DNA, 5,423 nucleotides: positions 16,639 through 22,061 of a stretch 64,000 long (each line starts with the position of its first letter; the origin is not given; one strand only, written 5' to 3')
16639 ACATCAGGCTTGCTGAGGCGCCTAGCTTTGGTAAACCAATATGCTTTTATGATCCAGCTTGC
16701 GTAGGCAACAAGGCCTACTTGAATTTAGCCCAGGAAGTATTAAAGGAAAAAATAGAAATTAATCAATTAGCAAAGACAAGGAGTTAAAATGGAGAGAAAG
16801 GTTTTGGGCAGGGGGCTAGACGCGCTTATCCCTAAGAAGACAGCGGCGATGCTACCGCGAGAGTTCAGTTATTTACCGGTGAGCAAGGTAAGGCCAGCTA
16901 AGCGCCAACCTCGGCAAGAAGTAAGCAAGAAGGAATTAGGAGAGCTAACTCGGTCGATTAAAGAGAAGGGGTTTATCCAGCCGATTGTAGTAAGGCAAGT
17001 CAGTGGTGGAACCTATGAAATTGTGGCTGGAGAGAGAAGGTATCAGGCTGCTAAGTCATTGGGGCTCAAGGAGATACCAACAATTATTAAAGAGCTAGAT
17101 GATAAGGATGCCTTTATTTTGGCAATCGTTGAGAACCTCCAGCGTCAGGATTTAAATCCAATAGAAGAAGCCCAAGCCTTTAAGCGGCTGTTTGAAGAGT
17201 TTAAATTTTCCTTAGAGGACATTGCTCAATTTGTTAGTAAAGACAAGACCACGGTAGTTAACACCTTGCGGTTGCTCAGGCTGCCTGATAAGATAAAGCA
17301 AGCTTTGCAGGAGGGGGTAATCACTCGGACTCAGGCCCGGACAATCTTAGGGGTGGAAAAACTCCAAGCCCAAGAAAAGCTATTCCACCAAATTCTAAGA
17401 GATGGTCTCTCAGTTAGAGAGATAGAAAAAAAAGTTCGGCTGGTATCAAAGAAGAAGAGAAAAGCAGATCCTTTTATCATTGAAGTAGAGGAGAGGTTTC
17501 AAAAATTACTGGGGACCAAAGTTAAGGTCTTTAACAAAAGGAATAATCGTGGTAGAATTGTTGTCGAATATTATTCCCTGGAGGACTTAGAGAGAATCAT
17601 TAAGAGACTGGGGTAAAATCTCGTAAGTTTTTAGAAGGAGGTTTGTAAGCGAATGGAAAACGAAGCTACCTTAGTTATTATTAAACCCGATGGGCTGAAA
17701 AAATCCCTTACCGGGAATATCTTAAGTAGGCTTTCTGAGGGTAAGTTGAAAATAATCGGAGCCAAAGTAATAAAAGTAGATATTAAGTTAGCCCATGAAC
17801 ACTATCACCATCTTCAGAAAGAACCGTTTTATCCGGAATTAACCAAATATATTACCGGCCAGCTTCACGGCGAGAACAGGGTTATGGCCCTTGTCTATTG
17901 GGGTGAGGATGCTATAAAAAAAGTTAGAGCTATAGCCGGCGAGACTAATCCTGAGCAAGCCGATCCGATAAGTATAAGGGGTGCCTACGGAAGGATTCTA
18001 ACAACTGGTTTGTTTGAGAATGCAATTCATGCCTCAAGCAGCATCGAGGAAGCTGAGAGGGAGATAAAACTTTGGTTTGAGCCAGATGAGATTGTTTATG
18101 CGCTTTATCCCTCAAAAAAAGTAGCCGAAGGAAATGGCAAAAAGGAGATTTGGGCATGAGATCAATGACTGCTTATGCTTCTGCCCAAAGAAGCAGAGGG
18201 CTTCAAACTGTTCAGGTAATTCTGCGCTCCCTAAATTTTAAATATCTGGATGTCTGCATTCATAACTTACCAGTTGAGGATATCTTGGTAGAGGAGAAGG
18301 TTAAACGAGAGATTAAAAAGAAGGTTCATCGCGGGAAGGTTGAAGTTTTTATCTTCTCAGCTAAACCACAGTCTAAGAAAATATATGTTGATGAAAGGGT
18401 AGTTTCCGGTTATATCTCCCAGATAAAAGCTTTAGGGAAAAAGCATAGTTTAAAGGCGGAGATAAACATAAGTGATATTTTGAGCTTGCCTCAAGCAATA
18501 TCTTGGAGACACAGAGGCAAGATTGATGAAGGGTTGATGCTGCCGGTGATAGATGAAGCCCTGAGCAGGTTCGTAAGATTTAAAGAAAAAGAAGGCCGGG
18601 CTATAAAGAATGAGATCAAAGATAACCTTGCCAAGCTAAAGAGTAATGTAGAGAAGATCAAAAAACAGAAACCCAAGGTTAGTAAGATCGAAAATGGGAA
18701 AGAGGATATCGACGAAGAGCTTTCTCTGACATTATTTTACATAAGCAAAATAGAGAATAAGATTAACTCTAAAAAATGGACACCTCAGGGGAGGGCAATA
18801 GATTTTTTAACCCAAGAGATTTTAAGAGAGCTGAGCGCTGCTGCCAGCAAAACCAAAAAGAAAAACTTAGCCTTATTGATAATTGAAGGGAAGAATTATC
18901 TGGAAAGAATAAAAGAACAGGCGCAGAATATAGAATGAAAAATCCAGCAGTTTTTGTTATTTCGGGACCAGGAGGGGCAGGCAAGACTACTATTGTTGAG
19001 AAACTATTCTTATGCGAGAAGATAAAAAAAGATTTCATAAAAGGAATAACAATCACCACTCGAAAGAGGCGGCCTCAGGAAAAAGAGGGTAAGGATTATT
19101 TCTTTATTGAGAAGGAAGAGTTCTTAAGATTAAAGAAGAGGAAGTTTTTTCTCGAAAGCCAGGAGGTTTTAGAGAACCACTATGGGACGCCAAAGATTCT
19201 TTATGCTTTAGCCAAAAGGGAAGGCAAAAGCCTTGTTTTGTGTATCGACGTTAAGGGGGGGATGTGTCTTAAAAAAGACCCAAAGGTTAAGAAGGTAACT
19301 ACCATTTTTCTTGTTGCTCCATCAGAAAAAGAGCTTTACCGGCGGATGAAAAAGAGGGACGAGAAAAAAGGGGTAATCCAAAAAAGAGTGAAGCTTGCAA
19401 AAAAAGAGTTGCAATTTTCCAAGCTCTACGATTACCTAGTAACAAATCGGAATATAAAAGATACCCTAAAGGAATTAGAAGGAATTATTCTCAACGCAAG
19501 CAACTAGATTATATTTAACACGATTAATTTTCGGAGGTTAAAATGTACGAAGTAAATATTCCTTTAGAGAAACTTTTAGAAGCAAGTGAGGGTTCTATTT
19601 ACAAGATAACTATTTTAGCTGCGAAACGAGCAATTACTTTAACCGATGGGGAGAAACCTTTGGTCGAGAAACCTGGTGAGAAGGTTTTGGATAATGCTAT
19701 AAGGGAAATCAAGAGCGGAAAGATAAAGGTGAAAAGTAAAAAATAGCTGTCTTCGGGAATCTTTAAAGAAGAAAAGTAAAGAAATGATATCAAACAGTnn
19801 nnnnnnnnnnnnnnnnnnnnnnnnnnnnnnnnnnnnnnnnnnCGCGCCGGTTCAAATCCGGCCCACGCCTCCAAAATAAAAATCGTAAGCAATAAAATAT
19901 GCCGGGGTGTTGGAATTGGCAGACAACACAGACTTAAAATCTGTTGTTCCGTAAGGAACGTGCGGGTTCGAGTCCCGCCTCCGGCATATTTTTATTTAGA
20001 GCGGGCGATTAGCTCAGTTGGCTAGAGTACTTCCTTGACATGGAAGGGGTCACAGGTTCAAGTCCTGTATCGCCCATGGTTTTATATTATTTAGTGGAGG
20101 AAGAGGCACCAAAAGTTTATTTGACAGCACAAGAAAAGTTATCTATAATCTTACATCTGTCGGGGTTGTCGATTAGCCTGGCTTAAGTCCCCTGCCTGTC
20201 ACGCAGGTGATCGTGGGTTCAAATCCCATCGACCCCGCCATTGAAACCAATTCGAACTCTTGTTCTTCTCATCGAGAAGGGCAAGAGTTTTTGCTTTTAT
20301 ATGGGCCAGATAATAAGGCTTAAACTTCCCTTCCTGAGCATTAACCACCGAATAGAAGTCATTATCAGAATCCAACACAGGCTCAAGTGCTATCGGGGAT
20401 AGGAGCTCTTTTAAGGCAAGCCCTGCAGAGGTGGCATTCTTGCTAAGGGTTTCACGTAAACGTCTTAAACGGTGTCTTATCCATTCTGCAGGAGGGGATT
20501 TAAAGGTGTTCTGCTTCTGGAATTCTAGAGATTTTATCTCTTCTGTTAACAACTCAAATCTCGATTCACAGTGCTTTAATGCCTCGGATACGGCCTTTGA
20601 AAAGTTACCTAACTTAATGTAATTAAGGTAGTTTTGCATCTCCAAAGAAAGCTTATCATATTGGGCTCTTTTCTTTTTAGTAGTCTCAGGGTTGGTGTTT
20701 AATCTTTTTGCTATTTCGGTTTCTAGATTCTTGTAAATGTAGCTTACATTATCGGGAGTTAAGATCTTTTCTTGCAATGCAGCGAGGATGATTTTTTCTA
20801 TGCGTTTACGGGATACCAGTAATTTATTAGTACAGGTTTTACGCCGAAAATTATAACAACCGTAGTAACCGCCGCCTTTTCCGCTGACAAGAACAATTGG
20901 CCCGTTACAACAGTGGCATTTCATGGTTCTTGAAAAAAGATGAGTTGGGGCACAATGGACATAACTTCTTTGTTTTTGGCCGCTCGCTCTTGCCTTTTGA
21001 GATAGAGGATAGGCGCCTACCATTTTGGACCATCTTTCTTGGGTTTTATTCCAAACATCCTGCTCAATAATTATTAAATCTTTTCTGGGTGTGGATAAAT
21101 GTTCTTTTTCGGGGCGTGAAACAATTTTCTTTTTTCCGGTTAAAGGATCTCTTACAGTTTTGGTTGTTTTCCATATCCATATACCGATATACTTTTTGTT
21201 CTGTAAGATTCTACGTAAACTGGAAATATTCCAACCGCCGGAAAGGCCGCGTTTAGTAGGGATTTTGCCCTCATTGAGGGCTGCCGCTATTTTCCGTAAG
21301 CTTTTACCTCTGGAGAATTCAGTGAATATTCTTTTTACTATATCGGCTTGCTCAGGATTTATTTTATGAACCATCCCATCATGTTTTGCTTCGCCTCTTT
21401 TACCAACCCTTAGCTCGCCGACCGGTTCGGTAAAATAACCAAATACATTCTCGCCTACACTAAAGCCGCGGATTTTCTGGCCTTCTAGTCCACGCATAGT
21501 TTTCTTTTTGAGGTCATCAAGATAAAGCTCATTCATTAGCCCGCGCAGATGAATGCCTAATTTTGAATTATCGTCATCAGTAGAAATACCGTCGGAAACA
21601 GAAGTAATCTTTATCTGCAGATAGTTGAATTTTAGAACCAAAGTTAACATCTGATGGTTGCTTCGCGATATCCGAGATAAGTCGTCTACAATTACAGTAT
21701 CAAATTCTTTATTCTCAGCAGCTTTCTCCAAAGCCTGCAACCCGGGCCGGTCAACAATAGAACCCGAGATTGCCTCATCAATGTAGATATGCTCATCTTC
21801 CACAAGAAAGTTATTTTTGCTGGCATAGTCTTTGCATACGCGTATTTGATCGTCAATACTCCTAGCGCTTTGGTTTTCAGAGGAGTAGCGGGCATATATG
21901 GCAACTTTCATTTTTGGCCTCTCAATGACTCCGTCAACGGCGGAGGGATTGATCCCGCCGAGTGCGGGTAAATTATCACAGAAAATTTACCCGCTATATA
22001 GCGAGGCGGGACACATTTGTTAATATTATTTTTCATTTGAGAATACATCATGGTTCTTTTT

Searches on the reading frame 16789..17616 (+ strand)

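Call 74: search_protein_families(library=pfam, proteins=[window:16789-17616:+], max_evalue=0.00001)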
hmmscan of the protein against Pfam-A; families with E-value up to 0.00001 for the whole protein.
window:16789-17616:+ (275 aa): 3 families
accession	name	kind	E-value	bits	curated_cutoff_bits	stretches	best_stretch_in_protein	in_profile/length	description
PF02195.25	ParB_N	-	1.2e-32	112.3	26.3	1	25-118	2-95/95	ParB N-terminal domain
PF17762.8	HTH_ParB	-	6.4e-31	107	22.6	1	120-217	1-98/102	ParB HTH domain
PF23552.2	ParB_C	-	5.9e-11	42.1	23.8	1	227-275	2-50/50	ParB dimerisation domain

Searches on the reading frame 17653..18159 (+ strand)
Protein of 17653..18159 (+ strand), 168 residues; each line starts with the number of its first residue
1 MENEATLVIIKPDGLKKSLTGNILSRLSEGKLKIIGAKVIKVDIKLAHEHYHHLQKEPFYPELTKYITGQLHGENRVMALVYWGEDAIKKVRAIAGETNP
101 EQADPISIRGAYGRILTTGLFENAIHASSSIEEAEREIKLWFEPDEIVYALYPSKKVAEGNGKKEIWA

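Call 75: search_protein_families(library=pfam, proteins=[window:17653-18159:+], max_evalue=0.01)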
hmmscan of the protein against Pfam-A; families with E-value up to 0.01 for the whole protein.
window:17653-18159:+ (168 aa): 1 family
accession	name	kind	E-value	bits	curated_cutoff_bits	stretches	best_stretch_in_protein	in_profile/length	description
PF00334.24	NDK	-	9.4e-40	136.1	27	1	4-147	1-135/135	Nucleoside diphosphate kinase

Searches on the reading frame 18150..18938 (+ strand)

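Call 75: search_protein_families(library=pfam, proteins=[window:18150-18938:+], max_evalue=0.01)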
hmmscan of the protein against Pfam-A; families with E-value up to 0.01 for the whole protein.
window:18150-18938:+ (262 aa): 2 families
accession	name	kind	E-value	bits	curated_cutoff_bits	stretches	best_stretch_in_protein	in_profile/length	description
PF03755.18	YicC-like_N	-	3.5e-28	99.4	25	1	3-153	1-155/156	Endoribonuclease YicC-like, N-terminal region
PF08340.16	YicC-like_C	-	1.3e-16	61.3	27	1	150-262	10-120/120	Endoribonuclease YicC-like, C-terminal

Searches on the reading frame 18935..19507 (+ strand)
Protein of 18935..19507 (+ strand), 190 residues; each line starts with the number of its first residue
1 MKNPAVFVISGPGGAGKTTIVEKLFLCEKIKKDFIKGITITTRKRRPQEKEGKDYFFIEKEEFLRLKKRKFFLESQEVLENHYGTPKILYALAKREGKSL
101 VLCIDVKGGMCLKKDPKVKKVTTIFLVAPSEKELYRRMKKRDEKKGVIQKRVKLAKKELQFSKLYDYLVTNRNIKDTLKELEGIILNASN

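Call 75: search_protein_families(library=pfam, proteins=[window:18935-19507:+], max_evalue=0.01)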
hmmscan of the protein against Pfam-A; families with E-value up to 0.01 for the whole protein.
window:18935-19507:+ (190 aa): 7 families
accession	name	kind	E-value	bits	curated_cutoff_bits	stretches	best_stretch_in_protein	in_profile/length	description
PF00625.27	Guanylate_kin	-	1.1e-30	107.1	25.2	1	7-185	5-179/182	Guanylate kinase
PF13238.12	AAA_18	-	0.0006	20.7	29.4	1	8-149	2-119/128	AAA domain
PF03266.21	NTPase_1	-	0.0018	18.6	23.9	1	7-124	2-121/168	NTPase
PF13671.12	AAA_33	-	0.0025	18.6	27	0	6-25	1-20/143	AAA domain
PF13476.12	AAA_23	-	0.0056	17.8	27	0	4-182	19-190/201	AAA domain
PF13191.12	AAA_16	-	0.0091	16.9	32.6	0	4-26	24-48/167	AAA ATPase domain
PF00931.28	NB-ARC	-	0.0098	15.6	23.5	0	2-34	16-49/248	NB-ARC domain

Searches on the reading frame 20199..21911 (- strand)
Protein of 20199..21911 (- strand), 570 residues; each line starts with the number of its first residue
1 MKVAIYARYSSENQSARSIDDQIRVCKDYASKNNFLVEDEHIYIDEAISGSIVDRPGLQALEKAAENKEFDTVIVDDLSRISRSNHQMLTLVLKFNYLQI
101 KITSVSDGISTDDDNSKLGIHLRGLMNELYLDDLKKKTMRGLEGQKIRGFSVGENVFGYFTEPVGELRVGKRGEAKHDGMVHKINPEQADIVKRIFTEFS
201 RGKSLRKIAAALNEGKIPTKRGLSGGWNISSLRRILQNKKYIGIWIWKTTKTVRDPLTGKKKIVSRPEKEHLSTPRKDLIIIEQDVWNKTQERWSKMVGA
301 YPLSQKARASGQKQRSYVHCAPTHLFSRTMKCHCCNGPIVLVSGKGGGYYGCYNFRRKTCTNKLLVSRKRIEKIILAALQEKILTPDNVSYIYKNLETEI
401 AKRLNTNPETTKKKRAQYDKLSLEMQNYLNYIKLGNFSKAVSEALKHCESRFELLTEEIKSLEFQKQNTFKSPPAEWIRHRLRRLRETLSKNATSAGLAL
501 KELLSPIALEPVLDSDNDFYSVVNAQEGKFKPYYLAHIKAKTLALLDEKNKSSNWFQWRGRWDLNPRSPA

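Call 10: search_protein_families(library=pfam, proteins=[window:20199-21911:-], max_evalue=0.001)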
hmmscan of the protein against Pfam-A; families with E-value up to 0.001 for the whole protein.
window:20199-21911:- (570 aa): 3 families
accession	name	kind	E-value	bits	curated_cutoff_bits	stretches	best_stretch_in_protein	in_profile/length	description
PF00239.26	Resolvase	-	1.4e-28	100.2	23.3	1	3-149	1-143/145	Resolvase, N terminal domain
PF07508.19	Recombinase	-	1.9e-22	79.9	21.1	1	186-296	1-101/102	Recombinase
PF13408.12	Zn_ribbon_recom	-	1.5e-06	28.9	25.3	1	325-380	1-58/58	Recombinase zinc beta ribbon domain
